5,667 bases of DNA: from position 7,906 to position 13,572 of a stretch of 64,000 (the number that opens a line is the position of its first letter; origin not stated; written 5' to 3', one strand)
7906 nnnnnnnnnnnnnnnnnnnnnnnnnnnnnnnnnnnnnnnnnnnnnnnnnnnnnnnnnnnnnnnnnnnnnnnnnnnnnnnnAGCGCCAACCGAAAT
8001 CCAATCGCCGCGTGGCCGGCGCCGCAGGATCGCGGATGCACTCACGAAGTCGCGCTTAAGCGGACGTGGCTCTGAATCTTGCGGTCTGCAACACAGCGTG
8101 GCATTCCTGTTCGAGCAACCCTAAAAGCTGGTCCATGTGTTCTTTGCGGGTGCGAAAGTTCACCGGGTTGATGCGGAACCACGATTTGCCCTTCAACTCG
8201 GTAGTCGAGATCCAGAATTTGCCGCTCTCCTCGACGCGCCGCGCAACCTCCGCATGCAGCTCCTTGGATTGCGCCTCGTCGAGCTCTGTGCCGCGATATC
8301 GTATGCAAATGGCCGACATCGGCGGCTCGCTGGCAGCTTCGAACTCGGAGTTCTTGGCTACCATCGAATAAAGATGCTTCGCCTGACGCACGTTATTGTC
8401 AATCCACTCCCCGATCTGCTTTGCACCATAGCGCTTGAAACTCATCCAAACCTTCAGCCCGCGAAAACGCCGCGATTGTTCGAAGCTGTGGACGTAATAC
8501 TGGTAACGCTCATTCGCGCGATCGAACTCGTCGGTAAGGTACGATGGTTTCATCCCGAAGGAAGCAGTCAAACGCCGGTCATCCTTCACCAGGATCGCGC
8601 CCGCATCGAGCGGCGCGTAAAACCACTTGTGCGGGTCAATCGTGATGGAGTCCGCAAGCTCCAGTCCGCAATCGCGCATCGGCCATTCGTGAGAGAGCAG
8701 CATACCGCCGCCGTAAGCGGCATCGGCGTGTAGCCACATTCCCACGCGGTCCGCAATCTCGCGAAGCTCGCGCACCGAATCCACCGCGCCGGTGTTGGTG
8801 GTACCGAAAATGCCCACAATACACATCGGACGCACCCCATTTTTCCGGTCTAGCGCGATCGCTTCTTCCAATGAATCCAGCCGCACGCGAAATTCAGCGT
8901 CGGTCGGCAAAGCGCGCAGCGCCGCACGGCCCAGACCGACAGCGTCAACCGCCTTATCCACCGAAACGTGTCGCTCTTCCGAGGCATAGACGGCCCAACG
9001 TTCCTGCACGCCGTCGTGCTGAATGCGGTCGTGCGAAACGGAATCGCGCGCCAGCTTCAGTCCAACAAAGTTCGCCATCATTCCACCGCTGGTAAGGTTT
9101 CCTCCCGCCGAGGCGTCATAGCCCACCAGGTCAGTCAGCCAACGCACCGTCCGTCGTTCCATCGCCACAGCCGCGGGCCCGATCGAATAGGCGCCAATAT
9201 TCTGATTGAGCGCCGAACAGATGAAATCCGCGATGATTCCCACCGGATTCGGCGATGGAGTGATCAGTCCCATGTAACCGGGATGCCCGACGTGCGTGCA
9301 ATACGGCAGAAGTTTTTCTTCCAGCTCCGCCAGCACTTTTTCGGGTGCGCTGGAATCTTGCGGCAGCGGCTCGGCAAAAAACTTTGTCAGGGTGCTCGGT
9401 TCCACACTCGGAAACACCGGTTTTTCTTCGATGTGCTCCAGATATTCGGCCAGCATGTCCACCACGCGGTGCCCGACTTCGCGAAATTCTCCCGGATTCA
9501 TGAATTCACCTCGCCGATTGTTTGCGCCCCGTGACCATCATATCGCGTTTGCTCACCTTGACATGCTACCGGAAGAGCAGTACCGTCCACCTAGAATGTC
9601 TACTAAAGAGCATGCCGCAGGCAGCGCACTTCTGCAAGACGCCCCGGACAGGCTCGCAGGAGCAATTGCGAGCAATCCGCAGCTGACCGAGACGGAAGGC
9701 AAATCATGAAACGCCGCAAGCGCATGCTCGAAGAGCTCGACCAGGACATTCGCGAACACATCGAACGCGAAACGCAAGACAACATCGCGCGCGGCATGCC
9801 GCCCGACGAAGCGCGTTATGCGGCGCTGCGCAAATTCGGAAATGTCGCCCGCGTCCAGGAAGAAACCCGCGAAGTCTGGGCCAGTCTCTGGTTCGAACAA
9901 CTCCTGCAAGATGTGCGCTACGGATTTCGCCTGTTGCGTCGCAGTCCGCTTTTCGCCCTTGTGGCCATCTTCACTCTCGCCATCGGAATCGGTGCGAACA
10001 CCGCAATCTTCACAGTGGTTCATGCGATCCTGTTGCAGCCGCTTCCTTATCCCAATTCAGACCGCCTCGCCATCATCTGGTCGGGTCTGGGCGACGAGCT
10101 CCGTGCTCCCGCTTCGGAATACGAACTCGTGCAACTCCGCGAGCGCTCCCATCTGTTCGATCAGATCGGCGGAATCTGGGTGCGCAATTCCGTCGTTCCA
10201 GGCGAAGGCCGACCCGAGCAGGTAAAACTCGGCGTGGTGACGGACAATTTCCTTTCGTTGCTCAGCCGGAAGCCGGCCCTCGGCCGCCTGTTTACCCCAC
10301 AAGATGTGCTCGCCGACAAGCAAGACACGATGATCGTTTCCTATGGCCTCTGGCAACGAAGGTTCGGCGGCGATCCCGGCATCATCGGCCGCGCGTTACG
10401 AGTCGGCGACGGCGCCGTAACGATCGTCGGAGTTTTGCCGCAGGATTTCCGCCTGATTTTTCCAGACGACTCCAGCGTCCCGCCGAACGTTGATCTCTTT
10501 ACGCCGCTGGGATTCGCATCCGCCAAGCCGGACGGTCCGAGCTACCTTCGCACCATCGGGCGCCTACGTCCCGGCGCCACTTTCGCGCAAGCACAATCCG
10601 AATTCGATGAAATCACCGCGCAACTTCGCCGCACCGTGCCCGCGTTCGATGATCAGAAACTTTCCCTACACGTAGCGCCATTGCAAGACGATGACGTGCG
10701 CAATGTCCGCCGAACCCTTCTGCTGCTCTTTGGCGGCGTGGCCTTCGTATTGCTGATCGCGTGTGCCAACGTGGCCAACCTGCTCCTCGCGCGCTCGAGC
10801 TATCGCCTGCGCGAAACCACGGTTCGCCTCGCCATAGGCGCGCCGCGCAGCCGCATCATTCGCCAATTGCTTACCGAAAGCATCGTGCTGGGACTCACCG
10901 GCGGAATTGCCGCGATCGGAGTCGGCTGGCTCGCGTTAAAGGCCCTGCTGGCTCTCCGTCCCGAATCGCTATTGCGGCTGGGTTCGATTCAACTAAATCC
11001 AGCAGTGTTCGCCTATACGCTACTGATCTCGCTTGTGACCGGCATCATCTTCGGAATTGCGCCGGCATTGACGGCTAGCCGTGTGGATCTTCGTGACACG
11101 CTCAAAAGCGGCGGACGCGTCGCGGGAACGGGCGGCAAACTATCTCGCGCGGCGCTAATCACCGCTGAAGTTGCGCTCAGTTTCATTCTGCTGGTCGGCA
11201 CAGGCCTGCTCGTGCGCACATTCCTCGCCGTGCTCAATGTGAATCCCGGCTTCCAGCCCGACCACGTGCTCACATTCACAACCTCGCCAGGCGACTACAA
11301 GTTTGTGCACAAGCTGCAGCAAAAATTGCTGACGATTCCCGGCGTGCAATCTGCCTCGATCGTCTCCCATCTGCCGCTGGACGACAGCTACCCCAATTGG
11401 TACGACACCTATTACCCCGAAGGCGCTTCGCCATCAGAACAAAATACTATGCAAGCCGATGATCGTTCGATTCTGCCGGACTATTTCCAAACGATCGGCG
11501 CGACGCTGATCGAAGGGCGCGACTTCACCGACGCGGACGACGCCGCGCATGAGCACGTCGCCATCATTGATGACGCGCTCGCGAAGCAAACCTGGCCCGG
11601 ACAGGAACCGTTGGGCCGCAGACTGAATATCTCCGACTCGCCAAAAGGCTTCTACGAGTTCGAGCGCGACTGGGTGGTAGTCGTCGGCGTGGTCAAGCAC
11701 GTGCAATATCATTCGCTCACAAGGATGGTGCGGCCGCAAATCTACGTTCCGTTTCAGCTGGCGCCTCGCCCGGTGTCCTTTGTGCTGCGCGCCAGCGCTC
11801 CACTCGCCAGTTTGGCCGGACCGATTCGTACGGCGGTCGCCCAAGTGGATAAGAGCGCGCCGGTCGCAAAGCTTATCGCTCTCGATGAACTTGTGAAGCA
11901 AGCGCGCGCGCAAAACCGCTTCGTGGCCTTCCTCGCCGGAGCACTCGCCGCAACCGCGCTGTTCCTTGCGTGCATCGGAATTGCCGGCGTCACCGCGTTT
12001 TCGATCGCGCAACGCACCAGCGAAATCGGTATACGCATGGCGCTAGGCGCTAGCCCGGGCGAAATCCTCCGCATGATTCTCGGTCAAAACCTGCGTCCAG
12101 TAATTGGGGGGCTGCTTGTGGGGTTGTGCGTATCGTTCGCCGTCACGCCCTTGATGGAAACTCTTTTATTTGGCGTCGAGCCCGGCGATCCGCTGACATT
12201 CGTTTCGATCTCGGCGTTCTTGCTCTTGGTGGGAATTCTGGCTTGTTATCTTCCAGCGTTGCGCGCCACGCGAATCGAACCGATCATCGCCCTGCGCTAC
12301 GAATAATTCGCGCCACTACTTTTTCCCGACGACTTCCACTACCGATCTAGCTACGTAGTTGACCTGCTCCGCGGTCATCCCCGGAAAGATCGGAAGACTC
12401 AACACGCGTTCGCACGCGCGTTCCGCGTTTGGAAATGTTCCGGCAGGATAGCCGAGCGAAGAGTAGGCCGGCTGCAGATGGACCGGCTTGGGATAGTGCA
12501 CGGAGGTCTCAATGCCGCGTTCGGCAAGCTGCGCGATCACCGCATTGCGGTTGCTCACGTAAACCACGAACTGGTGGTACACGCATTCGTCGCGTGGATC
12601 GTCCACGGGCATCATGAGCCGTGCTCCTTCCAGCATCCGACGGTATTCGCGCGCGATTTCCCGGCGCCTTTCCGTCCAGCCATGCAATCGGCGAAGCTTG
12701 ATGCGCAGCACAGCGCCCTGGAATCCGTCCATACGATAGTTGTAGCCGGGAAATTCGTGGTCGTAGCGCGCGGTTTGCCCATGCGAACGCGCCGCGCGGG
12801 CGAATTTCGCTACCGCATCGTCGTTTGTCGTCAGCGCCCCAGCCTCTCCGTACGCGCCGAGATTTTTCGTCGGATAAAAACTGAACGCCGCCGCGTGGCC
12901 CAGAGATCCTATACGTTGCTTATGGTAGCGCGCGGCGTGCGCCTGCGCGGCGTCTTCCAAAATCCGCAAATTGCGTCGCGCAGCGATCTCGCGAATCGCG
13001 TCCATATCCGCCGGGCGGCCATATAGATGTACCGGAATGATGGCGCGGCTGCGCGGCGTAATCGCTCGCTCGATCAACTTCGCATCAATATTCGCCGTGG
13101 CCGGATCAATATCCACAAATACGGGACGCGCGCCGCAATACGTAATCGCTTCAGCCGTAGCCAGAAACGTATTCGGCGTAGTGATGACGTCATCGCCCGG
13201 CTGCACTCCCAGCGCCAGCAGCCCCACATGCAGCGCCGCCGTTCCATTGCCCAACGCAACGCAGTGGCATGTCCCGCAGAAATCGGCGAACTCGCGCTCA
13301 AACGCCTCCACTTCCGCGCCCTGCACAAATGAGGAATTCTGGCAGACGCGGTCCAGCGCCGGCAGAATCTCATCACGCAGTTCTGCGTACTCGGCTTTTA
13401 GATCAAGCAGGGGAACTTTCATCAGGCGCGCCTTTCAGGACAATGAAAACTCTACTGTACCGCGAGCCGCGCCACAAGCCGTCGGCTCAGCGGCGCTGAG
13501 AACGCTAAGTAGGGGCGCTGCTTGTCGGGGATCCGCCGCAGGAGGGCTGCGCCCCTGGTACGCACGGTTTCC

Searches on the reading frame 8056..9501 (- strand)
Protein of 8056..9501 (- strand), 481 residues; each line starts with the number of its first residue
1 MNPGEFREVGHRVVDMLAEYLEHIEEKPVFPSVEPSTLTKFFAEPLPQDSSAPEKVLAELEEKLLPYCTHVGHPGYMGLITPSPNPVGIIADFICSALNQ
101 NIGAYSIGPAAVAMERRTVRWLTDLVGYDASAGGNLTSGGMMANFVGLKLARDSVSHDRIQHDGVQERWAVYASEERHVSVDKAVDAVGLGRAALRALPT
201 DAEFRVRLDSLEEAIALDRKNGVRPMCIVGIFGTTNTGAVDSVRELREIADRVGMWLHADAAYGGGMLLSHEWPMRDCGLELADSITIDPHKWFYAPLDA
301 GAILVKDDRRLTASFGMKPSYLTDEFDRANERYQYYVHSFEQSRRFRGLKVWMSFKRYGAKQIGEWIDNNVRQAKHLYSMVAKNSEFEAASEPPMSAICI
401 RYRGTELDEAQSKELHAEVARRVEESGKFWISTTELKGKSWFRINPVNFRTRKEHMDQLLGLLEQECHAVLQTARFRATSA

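Call 84: search_protein_families(library=pfam, proteins=[window:8056-9501:-], max_evalue=0.0001)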
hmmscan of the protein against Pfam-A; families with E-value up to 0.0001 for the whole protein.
window:8056-9501:- (481 aa): 1 family
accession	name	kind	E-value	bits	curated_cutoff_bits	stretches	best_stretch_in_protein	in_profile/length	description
PF00282.25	Pyridoxal_deC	-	1.9e-71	241.2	27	1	35-402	1-374/375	Pyridoxal-dependent decarboxylase conserved domain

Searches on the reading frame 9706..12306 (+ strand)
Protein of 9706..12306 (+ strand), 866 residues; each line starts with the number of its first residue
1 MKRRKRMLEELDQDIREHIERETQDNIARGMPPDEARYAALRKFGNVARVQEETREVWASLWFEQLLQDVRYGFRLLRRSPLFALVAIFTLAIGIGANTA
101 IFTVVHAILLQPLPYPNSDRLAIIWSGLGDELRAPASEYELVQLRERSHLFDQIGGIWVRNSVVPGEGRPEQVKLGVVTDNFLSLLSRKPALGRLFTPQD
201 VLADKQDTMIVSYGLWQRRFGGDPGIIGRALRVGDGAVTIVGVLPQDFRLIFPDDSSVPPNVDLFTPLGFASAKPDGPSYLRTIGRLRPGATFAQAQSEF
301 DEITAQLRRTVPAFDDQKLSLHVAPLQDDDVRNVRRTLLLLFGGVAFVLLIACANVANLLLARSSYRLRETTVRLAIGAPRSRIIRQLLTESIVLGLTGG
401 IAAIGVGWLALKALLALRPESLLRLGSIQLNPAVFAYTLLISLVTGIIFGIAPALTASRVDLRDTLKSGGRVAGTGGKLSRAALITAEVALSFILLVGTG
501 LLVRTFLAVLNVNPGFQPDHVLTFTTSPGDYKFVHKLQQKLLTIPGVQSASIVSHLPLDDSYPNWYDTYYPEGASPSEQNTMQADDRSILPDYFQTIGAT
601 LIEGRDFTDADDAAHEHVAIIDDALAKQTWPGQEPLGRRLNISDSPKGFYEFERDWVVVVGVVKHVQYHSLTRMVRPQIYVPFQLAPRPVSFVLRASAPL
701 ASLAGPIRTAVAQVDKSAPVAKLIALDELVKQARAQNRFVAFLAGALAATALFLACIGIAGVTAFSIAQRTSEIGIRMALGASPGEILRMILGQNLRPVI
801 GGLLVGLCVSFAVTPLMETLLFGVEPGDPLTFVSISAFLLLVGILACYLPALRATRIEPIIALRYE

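Call 84: search_protein_families(library=pfam, proteins=[window:9706-12306:+], max_evalue=0.0001)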
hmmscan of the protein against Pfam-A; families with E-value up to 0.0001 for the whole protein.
window:9706-12306:+ (866 aa): 2 families
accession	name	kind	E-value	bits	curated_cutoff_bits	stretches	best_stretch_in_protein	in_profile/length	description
PF12704.14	MacB_PCD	-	4.5e-34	119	27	2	85-302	2-206/207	MacB-like periplasmic core domain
PF02687.27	FtsX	-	3.9e-26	91.9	25.5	2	747-859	3-120/120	FtsX-like permease C-terminal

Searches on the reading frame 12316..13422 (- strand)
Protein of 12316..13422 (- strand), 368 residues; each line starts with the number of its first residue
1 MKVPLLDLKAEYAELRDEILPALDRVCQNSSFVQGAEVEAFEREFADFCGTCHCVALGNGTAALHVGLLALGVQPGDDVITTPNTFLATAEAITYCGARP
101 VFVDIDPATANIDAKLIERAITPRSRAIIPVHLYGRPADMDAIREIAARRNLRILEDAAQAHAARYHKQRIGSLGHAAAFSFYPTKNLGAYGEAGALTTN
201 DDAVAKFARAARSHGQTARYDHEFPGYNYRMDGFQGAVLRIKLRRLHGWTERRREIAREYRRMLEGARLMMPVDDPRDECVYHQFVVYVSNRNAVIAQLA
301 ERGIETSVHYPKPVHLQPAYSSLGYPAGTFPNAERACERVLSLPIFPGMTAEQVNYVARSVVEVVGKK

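Call 84: search_protein_families(library=pfam, proteins=[window:12316-13422:-], max_evalue=0.0001)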
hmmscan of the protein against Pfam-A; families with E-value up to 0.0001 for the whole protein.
window:12316-13422:- (368 aa): 3 families
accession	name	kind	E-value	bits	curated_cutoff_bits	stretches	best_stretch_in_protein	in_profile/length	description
PF01041.23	DegT_DnrJ_EryC1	-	6.1e-127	424.2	19.8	1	15-361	3-359/360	DegT/DnrJ/EryC1/StrS aminotransferase family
PF00155.27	Aminotran_1_2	-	3.9e-07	30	19.7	1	38-212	44-246/361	Aminotransferase class I and II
PF01212.27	Beta_elim_lyase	-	6e-06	26.2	27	1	36-225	32-236/288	Beta-eliminating lyase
